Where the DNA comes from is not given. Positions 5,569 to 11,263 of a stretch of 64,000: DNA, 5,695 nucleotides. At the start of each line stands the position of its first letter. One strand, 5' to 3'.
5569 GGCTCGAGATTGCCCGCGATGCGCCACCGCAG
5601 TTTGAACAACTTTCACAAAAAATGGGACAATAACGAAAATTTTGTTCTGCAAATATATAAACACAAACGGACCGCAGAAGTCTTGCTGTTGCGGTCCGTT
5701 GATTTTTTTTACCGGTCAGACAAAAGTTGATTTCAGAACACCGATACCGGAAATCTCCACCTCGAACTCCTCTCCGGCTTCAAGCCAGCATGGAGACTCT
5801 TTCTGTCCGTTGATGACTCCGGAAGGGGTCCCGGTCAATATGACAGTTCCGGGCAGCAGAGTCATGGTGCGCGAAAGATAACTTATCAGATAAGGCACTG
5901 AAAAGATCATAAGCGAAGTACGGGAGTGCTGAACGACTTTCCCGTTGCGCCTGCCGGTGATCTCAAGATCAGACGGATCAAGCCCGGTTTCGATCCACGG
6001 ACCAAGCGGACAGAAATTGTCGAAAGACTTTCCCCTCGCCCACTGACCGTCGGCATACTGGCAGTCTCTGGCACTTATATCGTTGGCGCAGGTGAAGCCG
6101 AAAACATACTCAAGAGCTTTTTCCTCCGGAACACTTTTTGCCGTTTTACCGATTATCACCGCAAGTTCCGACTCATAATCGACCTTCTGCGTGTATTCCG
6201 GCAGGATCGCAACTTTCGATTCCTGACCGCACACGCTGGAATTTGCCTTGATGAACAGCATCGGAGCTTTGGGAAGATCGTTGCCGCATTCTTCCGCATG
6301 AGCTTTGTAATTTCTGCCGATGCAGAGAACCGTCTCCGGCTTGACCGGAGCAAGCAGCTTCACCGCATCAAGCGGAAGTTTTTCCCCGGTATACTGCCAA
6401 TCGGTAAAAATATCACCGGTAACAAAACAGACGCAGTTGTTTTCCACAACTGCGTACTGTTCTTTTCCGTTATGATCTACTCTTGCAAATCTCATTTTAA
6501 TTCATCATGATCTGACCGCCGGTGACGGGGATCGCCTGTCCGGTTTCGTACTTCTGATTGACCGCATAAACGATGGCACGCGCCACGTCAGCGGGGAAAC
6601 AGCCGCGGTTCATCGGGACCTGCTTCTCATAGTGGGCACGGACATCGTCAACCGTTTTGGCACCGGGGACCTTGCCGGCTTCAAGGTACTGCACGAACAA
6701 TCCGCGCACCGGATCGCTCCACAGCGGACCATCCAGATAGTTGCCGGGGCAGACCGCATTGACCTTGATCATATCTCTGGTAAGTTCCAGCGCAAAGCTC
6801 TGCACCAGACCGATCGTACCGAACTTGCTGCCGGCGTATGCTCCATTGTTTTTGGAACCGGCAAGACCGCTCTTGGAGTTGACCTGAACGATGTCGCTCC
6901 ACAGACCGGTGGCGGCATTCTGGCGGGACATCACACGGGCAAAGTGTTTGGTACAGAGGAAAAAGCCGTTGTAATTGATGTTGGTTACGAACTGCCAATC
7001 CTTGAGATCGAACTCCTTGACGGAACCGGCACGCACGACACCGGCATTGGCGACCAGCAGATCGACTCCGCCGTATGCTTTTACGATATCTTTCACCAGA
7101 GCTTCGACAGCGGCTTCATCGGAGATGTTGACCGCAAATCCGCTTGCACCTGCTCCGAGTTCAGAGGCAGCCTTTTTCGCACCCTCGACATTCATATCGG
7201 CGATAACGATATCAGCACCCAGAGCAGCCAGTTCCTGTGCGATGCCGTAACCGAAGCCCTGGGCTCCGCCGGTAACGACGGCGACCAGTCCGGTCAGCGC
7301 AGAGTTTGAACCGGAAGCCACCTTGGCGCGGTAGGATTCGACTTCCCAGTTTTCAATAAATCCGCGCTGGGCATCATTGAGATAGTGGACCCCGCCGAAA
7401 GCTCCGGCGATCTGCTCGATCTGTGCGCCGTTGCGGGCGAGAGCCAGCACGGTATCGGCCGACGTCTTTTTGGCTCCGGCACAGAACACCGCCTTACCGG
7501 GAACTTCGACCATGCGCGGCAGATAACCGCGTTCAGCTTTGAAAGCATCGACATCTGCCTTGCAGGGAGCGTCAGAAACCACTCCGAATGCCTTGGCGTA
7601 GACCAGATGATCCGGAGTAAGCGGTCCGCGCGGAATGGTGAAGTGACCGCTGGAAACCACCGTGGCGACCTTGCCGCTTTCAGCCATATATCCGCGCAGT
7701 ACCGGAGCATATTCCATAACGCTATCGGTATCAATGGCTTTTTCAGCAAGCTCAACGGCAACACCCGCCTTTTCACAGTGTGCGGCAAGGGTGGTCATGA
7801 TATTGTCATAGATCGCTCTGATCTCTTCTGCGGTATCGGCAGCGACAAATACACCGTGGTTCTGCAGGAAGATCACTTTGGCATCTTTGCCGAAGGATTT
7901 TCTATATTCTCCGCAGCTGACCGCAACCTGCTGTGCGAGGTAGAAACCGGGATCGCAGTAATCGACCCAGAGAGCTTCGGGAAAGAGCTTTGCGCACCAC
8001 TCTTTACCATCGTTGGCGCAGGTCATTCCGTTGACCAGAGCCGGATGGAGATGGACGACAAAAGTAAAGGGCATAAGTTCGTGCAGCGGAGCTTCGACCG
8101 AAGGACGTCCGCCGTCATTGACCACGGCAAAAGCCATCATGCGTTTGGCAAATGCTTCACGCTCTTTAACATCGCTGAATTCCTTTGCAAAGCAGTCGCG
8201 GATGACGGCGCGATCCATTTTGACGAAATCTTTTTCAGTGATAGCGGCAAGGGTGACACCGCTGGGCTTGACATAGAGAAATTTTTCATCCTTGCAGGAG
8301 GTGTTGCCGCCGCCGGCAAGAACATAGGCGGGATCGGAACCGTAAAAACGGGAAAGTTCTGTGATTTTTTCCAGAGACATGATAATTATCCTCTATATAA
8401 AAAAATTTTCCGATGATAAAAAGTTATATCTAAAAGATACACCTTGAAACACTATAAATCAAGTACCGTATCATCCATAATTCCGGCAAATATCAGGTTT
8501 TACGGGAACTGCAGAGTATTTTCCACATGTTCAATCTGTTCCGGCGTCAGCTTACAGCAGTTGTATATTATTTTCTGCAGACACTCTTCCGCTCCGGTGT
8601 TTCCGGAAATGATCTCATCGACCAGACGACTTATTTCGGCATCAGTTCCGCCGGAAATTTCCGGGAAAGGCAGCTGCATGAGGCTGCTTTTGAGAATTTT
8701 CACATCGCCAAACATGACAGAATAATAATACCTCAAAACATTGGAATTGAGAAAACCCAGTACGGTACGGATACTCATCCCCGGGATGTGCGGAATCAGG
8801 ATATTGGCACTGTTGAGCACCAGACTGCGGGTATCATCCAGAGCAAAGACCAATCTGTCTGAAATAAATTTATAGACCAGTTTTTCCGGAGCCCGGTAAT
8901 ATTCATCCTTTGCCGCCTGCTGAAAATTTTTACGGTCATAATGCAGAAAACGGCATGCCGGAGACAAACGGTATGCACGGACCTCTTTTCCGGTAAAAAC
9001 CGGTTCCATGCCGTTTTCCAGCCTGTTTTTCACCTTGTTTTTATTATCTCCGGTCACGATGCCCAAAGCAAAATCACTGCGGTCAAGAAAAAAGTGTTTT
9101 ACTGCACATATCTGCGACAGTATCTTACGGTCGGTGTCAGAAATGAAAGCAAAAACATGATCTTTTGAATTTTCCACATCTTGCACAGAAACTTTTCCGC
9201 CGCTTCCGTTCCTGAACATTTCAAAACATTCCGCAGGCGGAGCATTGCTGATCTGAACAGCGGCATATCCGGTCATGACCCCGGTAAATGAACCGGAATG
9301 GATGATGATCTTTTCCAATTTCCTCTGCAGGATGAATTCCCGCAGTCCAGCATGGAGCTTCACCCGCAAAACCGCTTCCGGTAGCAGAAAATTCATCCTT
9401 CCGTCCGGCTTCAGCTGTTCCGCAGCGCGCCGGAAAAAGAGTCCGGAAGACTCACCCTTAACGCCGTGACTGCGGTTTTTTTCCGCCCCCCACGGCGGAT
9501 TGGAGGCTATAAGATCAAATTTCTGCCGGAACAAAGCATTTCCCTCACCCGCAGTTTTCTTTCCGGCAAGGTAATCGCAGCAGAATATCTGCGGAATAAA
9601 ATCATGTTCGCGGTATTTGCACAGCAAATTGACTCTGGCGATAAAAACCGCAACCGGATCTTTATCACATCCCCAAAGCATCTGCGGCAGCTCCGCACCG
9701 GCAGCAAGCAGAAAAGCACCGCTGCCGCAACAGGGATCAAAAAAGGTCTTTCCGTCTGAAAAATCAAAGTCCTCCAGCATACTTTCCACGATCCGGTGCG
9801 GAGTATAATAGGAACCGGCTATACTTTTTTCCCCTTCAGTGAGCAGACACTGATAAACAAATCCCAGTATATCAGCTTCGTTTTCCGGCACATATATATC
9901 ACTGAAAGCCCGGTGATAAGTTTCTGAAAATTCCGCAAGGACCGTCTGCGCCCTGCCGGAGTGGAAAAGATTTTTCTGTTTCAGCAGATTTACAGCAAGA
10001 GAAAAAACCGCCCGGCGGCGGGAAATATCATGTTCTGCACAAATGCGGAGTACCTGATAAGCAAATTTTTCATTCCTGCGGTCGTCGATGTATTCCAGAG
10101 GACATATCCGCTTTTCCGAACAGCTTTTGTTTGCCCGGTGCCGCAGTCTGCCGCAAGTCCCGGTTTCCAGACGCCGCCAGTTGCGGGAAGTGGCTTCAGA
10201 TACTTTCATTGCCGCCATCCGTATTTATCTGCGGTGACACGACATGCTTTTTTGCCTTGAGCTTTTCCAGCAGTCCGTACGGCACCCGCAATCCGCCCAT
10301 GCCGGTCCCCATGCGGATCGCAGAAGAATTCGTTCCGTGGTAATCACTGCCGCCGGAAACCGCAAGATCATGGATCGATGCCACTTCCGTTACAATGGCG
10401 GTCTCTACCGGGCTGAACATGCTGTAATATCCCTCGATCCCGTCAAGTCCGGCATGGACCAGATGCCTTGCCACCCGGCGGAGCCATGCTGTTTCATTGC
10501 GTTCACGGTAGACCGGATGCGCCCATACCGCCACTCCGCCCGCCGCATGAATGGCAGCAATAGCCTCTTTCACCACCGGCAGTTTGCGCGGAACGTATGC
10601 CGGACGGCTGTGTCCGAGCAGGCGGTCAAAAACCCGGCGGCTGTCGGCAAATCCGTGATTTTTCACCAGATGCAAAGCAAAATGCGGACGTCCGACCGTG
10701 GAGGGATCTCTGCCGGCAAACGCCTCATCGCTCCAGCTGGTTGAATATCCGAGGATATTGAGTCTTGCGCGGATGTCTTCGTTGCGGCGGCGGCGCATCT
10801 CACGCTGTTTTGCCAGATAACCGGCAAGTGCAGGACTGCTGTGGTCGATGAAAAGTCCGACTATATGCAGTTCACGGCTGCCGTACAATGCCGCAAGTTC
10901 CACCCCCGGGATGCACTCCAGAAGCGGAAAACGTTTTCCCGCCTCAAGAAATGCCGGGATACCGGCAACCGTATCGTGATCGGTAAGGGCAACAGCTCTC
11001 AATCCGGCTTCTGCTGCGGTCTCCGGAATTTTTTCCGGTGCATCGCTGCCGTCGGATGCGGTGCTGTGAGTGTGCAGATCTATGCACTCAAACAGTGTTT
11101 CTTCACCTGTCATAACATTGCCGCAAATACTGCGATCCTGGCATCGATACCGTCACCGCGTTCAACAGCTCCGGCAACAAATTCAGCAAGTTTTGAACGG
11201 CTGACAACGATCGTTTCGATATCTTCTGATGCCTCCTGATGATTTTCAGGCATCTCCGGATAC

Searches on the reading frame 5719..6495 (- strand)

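Call 78: search_protein_families(library=pfam, proteins=[window:5719-6495:-], max_evalue=0.00001)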
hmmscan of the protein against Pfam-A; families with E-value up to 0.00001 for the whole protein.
window:5719-6495:- (259 aa): 2 families
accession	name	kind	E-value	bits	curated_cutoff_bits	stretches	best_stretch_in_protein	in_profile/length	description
PF01557.24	FAA_hydrolase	-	1.5e-69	234.4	23.9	1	55-258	1-213/214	Fumarylacetoacetate (FAA) hydrolase C-terminal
PF10370.14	Rv2993c-like_N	-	3.6e-15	57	21.3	1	1-50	1-50/50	Rv2993c-like, N-terminal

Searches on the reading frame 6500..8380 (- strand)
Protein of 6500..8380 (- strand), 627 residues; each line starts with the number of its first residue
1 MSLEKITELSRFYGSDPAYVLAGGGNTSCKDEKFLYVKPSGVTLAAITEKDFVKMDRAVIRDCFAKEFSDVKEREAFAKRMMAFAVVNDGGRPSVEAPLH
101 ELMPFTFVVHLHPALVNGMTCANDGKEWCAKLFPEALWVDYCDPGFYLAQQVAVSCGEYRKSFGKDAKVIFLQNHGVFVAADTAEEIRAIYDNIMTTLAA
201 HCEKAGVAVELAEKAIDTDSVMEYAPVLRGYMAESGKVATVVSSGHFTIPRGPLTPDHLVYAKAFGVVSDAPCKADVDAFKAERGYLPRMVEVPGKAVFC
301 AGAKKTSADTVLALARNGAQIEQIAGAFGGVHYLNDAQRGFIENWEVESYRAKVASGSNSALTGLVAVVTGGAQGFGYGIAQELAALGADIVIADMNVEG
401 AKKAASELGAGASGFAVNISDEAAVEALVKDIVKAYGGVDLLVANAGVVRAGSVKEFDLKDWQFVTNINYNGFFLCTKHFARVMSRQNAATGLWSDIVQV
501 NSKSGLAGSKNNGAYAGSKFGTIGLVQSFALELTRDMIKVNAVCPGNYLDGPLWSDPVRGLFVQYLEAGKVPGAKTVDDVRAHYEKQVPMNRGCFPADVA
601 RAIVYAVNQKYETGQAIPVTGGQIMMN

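Call 78: search_protein_families(library=pfam, proteins=[window:6500-8380:-], max_evalue=0.00001)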
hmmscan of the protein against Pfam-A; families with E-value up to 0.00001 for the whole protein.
window:6500-8380:- (627 aa): 4 families
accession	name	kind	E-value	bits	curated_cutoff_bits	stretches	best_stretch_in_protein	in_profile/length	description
PF00106.31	adh_short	-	3.1e-46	157.8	26.6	1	366-547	2-181/195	short chain dehydrogenase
PF13561.12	adh_short_C2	-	1e-40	140.3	27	1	373-546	3-174/236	Enoyl-(Acyl carrier protein) reductase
PF00596.27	Aldolase_II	-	2e-15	57.6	22.2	1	9-187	6-168/183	Class II Aldolase and Adducin N-terminal domain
PF08659.16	KR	-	4.5e-06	27.2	22.6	0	368-477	4-120/180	KR domain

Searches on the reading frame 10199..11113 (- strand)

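Call 78: search_protein_families(library=pfam, proteins=[window:10199-11113:-], max_evalue=0.00001)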
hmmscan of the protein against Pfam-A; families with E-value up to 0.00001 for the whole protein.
window:10199-11113:- (305 aa): 1 family
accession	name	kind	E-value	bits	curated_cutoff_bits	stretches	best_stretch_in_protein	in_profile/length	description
PF02811.25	PHP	-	1.4e-10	42.2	26.4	1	12-76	1-66/164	PHP domain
